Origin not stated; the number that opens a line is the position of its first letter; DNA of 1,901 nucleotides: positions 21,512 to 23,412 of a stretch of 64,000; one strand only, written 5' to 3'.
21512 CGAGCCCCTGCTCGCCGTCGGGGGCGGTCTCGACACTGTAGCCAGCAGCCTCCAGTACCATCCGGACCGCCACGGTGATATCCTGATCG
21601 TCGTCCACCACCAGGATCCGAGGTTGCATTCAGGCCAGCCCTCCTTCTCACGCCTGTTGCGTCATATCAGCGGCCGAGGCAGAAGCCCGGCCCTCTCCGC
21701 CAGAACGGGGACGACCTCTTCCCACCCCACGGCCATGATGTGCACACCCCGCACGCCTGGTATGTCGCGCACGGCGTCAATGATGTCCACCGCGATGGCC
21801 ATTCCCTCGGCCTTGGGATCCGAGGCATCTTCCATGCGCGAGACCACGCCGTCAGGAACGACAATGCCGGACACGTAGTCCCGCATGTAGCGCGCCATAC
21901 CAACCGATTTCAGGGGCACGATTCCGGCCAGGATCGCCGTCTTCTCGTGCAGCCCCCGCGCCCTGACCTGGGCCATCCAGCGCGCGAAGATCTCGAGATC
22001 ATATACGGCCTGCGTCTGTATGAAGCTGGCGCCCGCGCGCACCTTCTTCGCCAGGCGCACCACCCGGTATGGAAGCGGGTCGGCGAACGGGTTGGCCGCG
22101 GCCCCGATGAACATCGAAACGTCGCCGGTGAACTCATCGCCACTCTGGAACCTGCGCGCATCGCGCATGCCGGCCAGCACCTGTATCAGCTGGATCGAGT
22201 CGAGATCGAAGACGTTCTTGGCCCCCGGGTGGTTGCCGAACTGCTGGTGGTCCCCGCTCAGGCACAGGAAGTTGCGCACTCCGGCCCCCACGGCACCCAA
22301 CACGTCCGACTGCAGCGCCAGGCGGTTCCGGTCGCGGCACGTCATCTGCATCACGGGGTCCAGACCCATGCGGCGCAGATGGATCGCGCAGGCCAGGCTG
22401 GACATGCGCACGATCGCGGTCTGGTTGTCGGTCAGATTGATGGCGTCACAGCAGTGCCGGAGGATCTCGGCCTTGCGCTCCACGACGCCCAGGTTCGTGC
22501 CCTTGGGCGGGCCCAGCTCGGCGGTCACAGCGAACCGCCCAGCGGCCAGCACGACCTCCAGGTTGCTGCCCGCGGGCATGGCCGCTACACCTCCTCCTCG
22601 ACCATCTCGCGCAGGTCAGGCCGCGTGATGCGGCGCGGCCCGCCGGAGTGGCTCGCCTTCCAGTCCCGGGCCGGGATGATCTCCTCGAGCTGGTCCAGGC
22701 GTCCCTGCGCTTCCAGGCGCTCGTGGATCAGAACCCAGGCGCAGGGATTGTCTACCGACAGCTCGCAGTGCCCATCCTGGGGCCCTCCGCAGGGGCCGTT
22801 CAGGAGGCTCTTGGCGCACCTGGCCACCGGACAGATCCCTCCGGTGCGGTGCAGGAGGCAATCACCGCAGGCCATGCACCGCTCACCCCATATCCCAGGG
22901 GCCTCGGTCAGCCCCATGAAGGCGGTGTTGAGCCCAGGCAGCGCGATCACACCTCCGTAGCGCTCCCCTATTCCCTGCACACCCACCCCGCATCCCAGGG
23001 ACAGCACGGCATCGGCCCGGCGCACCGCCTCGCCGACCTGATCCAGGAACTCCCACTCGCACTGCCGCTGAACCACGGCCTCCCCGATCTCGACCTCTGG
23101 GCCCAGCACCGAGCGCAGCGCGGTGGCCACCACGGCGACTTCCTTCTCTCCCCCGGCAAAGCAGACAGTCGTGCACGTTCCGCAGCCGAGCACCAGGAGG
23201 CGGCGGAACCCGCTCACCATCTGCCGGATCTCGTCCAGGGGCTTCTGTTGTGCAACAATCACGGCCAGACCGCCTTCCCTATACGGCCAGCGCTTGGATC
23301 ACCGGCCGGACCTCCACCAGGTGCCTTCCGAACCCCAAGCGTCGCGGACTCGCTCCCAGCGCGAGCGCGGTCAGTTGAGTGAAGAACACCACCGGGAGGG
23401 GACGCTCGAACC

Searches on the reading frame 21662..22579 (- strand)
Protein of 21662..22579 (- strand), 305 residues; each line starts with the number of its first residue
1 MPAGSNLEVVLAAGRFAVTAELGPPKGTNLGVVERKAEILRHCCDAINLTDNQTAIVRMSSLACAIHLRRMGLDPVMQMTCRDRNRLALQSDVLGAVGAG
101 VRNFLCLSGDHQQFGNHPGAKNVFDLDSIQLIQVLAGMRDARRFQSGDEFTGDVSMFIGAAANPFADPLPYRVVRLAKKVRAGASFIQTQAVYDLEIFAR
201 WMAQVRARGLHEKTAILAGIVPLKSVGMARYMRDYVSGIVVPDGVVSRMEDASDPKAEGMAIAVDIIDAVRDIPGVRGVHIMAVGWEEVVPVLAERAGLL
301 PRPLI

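Call 3: search_protein_families(library=pfam, proteins=[window:21662-22579:-], max_evalue=0.01)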
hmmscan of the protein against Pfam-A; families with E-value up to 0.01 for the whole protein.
window:21662-22579:- (305 aa): 1 family
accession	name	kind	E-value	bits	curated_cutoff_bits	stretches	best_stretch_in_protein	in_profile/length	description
PF02219.23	MTHFR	-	4.9e-36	125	24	1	10-297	5-286/287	Methylenetetrahydrofolate reductase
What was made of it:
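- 21662..22579 (-): metF2, the MetF paralogue (305 aa) that travels with the kinase and receivers. Pfam MTHFR 4.9e-36 (call 3).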

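Call 19: search_protein_families(library=ncbifam, proteins=[window:21662-22579:-], max_evalue=0.001)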
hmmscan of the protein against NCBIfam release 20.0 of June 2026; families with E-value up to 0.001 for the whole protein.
window:21662-22579:- (305 aa): 4 families
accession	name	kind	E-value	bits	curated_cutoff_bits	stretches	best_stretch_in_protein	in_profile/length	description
NF006396.0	PRK08645.1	equivalog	6.4e-65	219.4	453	1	6-283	313-587/611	bifunctional homocysteine S-methyltransferase/methylenetetrahydrofolate reductase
TIGR00677.1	fadh2_euk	equivalog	2.6e-17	63.1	310.05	1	67-301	54-279/281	methylenetetrahydrofolate reductase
TIGR00676.1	fadh2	equivalog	1.3e-16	60.8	293.7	1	58-285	43-262/275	methylenetetrahydrofolate reductase [NAD(P)H]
NF006950.0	PRK09432.1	equivalog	2.9e-07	30.1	382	1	69-284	79-277/296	methylenetetrahydrofolate reductase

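Call 26: search_solved_structures(query=window:21662-22579:-, max_evalue=0.001, show_alignments=3)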
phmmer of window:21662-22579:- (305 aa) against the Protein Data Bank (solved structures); distinct sequences matched with E-value up to 0.001: 16.
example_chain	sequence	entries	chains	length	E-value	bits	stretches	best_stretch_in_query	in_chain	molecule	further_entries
8uy2_A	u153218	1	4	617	5.5e-11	45.7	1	58-303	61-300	Methylenetetrahydrofolate reductase-like protein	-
8uy1_D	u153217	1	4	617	6.5e-11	45.4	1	58-303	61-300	Methylenetetrahydrofolate reductase-like protein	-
1v93_A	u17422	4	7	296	2.4e-10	43.5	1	47-301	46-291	5,10-Methylenetetrahydrofolate reductase | Methylenetetrahydrofolate reductase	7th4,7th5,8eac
3apt_A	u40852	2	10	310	2.8e-10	43.3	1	47-301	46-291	Methylenetetrahydrofolate reductase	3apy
6fnu_A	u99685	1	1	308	2.2e-09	40.4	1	65-291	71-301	Methylenetetrahydrofolate reductase 1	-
3fst_A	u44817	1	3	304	5.2e-06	29.3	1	72-301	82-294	5,10-methylenetetrahydrofolate reductase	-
3fsu_A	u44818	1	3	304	5.8e-06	29.2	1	72-301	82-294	5,10-methylenetetrahydrofolate reductase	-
1zp3_A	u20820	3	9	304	9.7e-06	28.4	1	71-301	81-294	5,10-methylenetetrahydrofolate reductase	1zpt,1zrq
1zp4_A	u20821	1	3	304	1.1e-05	28.3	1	72-301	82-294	5,10-methylenetetrahydrofolate reductase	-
1b5t_A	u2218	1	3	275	1.1e-05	28.2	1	72-299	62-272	PROTEIN (METHYLENETETRAHYDROFOLATE REDUCTASE)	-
5ume_A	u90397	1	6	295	2.6e-05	27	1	153-299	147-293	5,10-methylenetetrahydrofolate reductase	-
2fmn_A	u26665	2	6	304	3.5e-05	26.6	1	71-301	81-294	5,10-methylenetetrahydrofolate reductase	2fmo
6pey_A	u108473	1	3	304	5.4e-05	26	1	153-301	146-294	Methylenetetrahydrofolate reductase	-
6fcx_A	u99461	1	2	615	0.0001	25.1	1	64-299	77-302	Methylenetetrahydrofolate reductase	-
8qa4_A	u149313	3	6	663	0.00011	24.9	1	64-299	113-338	Methylenetetrahydrofolate reductase (NADPH)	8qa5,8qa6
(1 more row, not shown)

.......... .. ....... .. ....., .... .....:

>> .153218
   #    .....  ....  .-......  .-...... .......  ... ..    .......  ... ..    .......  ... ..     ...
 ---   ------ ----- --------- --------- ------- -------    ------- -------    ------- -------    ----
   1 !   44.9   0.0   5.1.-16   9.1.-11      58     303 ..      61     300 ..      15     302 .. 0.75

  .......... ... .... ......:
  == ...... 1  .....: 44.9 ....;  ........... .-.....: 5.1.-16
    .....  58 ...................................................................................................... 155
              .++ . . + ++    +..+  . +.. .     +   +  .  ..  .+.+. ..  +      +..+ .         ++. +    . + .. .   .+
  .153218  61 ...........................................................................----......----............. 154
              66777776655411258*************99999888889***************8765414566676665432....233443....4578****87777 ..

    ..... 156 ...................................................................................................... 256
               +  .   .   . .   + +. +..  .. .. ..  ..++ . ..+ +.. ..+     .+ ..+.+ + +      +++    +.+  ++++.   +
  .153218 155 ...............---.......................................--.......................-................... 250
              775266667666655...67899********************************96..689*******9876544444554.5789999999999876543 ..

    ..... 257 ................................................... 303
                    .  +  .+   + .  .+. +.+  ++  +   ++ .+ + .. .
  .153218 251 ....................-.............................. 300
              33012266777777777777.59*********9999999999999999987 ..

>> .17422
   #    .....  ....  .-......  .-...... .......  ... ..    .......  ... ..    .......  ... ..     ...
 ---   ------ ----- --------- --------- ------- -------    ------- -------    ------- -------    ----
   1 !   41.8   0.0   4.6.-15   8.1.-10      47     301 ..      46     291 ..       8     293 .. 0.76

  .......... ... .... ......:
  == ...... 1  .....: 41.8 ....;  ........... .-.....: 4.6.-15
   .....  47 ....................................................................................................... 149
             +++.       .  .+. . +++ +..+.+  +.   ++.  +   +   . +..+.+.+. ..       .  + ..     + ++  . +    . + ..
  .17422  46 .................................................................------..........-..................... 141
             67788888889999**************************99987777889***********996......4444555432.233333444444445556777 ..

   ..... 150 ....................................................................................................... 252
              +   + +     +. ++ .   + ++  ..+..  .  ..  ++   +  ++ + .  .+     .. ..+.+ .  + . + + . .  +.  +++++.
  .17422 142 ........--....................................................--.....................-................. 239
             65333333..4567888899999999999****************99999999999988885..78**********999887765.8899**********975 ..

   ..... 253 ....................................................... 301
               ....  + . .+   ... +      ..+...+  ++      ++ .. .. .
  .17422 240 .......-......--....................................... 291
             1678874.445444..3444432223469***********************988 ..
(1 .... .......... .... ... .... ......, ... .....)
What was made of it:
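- On MetFV-HdrABC-MvhD-type methylene-THF reductase: D and Q are also aligned to Thermus MTHFR in call 26.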

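Call 36: find_homologous_proteins(query=window:21662-22579:-)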
Query window:21662-22579:- (305 aa): 8000 proteins with E <= 0.001 among 8000 candidates; the best 120 are listed.
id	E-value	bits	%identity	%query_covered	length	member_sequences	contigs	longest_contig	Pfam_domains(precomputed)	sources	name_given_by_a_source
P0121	1.6e-185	633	92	100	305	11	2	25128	PF02219.24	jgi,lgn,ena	-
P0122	6.6e-169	579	83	100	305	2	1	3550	PF02219.24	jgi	jgi:methylenetetrahydrofolate reductase (NADPH)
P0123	1.2e-168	578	83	100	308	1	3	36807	PF02219.24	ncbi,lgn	-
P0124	2.6e-167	574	83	100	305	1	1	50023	PF02219.24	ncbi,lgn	-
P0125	1.8e-162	558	80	98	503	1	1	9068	PF02219.24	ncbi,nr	ncbi:MAG: methylenetetrahydrofolate reductase [Armatimonadetes bacterium]|nr:methylenetetrahydrofola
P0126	7.5e-158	543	78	100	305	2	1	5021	PF02219.24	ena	-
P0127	1.2e-144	499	72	100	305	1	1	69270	PF02219.24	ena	-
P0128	4.4e-142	491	69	100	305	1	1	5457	PF02219.24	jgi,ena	-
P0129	9.3e-141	486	69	100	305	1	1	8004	PF02219.24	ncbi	-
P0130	1.4e-140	486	69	100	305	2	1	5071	PF02219.24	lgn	-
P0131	3.4e-140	485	68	100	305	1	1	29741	PF02219.24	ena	-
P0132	4.2e-140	484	69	100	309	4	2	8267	PF02219.24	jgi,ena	-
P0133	4.3e-140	484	68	100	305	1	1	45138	PF02219.24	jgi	jgi:methylenetetrahydrofolate reductase (NADPH)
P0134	8.0e-140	483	68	100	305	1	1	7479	PF02219.24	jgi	jgi:5,10-methylenetetrahydrofolate reductase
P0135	9.8e-140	483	69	100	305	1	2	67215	PF02219.24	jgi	-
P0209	5.3e-137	474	67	100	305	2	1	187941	PF02219.24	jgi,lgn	-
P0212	5.5e-137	474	65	100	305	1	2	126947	PF02219.24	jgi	jgi:5,10-methylenetetrahydrofolate reductase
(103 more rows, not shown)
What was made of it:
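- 21662..22579 (-): It is 65-69% identical to homologues labelled Dehalococcoidia or Anaerolineae, and nearly all the best hits are exactly 305 aa (call 36).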

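Call 37: find_encoding_contigs(protein=P0127, flank=8000, max_places=1)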
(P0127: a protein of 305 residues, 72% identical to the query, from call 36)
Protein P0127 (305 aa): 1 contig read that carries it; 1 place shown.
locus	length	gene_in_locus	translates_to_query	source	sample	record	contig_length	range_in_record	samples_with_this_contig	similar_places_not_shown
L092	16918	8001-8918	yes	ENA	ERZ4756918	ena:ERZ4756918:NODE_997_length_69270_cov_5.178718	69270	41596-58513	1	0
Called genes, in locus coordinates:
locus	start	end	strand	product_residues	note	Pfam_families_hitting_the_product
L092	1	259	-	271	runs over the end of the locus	PF04203:Sortase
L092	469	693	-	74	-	-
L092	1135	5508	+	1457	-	PF14691:Fer4_20, PF07992:Pyr_redox_2, PF12831:FAD_oxidored (weak), PF13450:NAD_binding_8, PF13738:Pyr_redox_3 (weak), PF07992:Pyr_redox_2, PF00890:FAD_binding_2 (weak), PF07992:Pyr_redox_2, +15 more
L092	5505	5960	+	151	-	PF02662:FlpD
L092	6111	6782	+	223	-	PF12225:DUF5981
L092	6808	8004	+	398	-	PF00027:cNMP_binding, PF00512:HisKA, PF02518:HATPase_c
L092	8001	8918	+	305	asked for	PF02219:MTHFR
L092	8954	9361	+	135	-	PF00072:Response_reg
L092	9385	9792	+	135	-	PF00072:Response_reg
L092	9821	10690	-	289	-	PF02219:MTHFR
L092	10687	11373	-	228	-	PF12225:DUF5981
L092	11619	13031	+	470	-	PF13183:Fer4_8, PF13187:Fer4_9, PF13534:Fer4_17, PF02754:CCG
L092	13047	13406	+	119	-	PF01648:ACPS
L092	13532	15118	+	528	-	PF03853:YjeF_N, PF01256:Carb_kinase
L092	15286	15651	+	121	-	-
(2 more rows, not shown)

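Call 38: find_encoding_contigs(protein=P0209, flank=8000, max_places=1)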
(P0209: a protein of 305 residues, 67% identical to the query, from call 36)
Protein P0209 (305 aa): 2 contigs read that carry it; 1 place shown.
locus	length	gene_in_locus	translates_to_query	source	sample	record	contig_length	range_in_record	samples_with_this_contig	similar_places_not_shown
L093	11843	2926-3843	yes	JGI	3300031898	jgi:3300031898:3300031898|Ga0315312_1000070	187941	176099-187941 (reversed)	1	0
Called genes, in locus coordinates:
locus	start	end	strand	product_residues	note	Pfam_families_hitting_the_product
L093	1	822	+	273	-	?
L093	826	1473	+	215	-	PF12225:DUF5981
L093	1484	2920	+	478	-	PF25323:6TM_PilS (weak), PF00512:HisKA, PF02518:HATPase_c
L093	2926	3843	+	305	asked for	PF02219:MTHFR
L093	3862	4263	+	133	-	PF00072:Response_reg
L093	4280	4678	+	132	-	PF00072:Response_reg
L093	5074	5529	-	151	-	-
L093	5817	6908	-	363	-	PF13167:GTP-bdg_N, PF16360:GTP-bdg_M, PF01926:MMR_HSR1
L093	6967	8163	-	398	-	PF00155:Aminotran_1_2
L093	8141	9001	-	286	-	PF01678:DAP_epimerase, PF02567:PhzC-PhzF (weak), PF26317:CntK_N (faint), PF01678:DAP_epimerase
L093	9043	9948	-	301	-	PF01745:IPT (weak), PF01715:IPPT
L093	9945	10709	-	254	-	PF00121:TIM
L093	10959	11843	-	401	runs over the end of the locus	PF01676:Metalloenzyme, PF10143:PhosphMutase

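Call 39: find_encoding_contigs(protein=P0212, flank=8000, max_places=1)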
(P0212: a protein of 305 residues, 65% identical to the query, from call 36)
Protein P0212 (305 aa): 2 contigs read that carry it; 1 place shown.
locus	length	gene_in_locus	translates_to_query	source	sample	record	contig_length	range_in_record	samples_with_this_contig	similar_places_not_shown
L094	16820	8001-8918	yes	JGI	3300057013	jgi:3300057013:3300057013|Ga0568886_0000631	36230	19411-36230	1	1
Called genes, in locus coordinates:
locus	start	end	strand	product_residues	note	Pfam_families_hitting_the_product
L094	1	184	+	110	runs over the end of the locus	-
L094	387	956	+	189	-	PF01209:Ubie_methyltran, PF01728:FtsJ (weak), PF13489:Methyltransf_23, PF01269:Fibrillarin (weak), PF13847:Methyltransf_31, PF08241:Methyltransf_11, PF08242:Methyltransf_12 (weak), PF13649:Methyltransf_25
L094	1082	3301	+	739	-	PF04879:Molybdop_Fe4S4 (weak), PF00384:Molybdopterin, PF01568:Molydop_binding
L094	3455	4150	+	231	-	PF13510:Fer2_4, PF10588:NADH-G_4Fe-4S_3, PF22117:Fer4_Nqo3, PF12838:Fer4_7 (weak)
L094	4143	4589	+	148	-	PF01257:2Fe-2S_thioredx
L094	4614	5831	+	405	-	PF01512:Complex1_51K, PF10531:SLBB (weak), PF10589:NADH_4Fe-4S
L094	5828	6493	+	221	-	PF12225:DUF5981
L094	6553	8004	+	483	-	PF25323:6TM_PilS, PF00512:HisKA, PF02518:HATPase_c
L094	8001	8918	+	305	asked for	PF02219:MTHFR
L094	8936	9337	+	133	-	PF00072:Response_reg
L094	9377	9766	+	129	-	PF00072:Response_reg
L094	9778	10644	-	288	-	PF00970:FAD_binding_6 (faint), PF00175:NAD_binding_1, PF10418:DHODB_Fe-S_bind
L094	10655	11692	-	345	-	PF13183:Fer4_8 (faint), PF13187:Fer4_9 (faint), PF00037:Fer4 (faint), PF13237:Fer4_10 (faint), PF17179:Fer4_22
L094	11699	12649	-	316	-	PF13187:Fer4_9 (faint), PF00037:Fer4 (faint), PF12797:Fer4_2 (faint), PF13183:Fer4_8, PF13534:Fer4_17 (weak)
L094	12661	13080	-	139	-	PF02662:FlpD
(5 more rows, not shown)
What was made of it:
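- The sensor therefore varies while MetF2-REC-REC stays constant (calls 36-39).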

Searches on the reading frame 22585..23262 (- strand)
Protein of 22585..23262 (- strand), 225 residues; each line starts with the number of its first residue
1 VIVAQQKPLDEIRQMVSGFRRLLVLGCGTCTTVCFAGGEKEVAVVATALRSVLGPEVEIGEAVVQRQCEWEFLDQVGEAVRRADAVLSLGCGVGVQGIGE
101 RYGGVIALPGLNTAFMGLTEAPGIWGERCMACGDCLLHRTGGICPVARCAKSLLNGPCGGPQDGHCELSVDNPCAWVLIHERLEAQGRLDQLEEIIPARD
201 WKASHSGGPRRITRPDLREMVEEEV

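Call 3: search_protein_families(library=pfam, proteins=[window:22585-23262:-], max_evalue=0.01)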
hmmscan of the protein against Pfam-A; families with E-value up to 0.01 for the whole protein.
window:22585-23262:- (225 aa): 1 family
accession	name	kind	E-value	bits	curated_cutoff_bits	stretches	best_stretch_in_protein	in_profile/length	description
PF12225.13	DUF5981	-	6e-36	122.4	23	1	109-202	2-95/95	Methylene-tetrahydrofolate reductase C terminal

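Call 19: search_protein_families(library=ncbifam, proteins=[window:22585-23262:-], max_evalue=0.001)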
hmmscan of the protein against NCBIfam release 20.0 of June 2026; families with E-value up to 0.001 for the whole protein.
window:22585-23262:- (225 aa): 0 families
